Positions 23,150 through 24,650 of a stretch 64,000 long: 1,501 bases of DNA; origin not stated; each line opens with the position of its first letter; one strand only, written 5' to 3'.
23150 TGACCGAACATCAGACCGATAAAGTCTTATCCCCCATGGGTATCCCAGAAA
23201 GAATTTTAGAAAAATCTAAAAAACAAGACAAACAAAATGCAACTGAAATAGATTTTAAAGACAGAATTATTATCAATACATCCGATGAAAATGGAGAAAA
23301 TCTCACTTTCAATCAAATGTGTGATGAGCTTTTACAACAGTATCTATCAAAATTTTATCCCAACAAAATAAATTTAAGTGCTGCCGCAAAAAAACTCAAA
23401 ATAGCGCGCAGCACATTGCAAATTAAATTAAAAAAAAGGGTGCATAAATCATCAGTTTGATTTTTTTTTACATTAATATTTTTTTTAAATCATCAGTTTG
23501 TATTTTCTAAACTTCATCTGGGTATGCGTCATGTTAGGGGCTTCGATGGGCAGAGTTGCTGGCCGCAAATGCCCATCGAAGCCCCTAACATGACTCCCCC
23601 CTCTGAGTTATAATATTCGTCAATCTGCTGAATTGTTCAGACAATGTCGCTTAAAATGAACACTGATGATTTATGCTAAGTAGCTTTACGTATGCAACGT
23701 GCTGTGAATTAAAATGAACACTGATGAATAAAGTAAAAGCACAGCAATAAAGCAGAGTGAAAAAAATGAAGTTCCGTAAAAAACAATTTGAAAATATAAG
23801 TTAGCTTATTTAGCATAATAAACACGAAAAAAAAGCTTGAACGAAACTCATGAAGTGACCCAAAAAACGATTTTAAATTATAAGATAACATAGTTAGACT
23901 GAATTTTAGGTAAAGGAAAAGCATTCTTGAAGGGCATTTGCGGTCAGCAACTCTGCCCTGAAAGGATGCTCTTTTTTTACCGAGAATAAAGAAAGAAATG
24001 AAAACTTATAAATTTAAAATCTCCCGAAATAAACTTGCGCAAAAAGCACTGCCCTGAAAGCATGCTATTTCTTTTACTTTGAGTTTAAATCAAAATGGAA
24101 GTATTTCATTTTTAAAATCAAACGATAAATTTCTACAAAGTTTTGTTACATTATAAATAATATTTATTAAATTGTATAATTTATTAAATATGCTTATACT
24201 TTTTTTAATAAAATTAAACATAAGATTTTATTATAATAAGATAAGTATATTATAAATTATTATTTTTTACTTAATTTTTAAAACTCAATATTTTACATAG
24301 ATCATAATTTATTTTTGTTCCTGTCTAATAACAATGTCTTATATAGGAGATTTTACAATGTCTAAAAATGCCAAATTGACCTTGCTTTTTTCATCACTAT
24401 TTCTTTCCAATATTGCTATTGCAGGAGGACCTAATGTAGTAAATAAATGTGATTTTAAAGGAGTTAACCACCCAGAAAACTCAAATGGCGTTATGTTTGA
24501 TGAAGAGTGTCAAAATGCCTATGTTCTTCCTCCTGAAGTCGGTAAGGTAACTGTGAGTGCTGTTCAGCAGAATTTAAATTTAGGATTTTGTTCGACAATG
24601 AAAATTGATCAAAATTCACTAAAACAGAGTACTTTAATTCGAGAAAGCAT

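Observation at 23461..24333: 870-bp repeat-dense noncoding region with a perfect 25-bp stem-loop, its inverted partial copy, and several short tandem direct repeats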

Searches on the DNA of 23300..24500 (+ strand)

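Call 5: search_rna_families(source=window, start=23300, end=24500, threshold=evalue, max_evalue=10, show_alignments=3)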
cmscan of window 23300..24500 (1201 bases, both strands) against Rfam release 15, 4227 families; matches with E-value up to 10: 17.
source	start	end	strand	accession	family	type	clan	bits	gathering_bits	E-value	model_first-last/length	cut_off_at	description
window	23517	23606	-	RF03212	mir-2788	Gene; miRNA;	-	28.6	62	0.00059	1-92/92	no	mir-2788 microRNA precursor family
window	23521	23598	+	RF03212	mir-2788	Gene; miRNA;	-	28.5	62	0.00062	1-92/92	no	mir-2788 microRNA precursor family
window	23524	23598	+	RF03677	mir-1304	Gene; miRNA;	-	26.8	90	0.0095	1-87/87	no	mir-1304 microRNA precursor family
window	23894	23987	+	RF00765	mir-337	Gene; miRNA;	-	25.7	80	0.0074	1-93/93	no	mir-337 microRNA precursor family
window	23908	23982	-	RF00659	mir-365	Gene; miRNA;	-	25.3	62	0.017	1-86/86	no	mir-365 microRNA precursor family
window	23534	23588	+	RF04209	MIR7533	Gene; miRNA;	-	23.2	230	0.04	1-249/249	no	MIR7533 microRNA precursor family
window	23367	23465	+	RF00116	C0465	Gene; sRNA;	-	22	40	0.33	1-78/78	no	C0465 RNA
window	23536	23587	+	RF00659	mir-365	Gene; miRNA;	-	21.7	62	0.16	15-75/86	no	mir-365 microRNA precursor family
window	23908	23982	+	RF03469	mir-1179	Gene; miRNA;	-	19.4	80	0.74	1-82/82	no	mir-1179 microRNA precursor family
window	23907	23983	-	RF03469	mir-1179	Gene; miRNA;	-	18.8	80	1.1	1-82/82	no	mir-1179 microRNA precursor family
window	23845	23906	+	RF01164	SNORD107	Gene; snRNA; snoRNA; CD-box;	-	17.3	50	4.9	1-74/74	no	Small nucleolar RNA SNORD107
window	23530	23593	-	RF04215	mir-9214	Gene; miRNA;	-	17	77.2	1.9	1-75/75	no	mir-9214 microRNA precursor family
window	23911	23995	+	RF01767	SAM-III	Cis-reg; riboswitch;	-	16.9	45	1.4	1-82/82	no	SAM-III riboswitch aptamer (SMK box)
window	23536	23585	-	RF04224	mir-9229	Gene; miRNA;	-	16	71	6.9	1-76/76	no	mir-9229 microRNA precursor family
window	23377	23507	+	RF02411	snoR138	Gene; snRNA; snoRNA; HACA-box;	-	15.8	44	3.7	1-154/154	no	Small nucleolar RNA snoR138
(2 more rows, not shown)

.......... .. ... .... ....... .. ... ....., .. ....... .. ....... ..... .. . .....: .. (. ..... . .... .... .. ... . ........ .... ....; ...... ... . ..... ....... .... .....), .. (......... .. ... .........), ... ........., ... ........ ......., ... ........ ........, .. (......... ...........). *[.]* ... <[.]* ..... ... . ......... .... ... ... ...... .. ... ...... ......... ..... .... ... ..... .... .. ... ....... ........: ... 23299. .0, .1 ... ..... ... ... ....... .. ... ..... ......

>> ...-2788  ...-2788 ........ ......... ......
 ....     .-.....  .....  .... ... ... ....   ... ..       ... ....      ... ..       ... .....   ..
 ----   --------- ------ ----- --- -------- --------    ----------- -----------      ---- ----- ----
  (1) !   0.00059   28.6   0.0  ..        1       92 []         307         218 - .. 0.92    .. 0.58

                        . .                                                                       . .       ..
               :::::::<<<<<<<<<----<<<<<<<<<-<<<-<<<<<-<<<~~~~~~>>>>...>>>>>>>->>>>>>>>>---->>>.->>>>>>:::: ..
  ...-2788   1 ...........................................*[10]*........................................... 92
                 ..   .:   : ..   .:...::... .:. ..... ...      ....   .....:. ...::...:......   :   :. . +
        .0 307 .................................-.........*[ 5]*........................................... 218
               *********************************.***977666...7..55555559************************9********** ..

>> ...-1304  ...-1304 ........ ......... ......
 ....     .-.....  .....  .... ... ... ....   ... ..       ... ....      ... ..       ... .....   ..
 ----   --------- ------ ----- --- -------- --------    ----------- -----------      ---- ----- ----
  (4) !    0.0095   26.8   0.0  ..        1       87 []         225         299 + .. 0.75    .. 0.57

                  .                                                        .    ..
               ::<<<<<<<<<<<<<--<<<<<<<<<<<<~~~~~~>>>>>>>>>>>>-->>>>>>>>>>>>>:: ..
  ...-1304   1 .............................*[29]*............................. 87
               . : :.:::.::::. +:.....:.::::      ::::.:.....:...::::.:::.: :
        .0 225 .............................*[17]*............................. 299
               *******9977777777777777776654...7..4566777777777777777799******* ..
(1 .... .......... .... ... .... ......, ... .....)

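Call 60: search_dna_similar(query=window:23440-24140:+, collection=plasmids, mode=distant, max_evalue=0.01)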
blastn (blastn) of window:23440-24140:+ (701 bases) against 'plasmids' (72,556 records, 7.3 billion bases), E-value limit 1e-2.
No match.

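Call 61: search_dna_similar(query=window:23440-24140:+, collection=phages, mode=distant, max_evalue=0.01)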
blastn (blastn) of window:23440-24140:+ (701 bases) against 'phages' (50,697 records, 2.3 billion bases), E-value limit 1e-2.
No match.
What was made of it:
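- Tried and rejected: blastn against plasmids and phages gave 0 (calls 60, 61).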
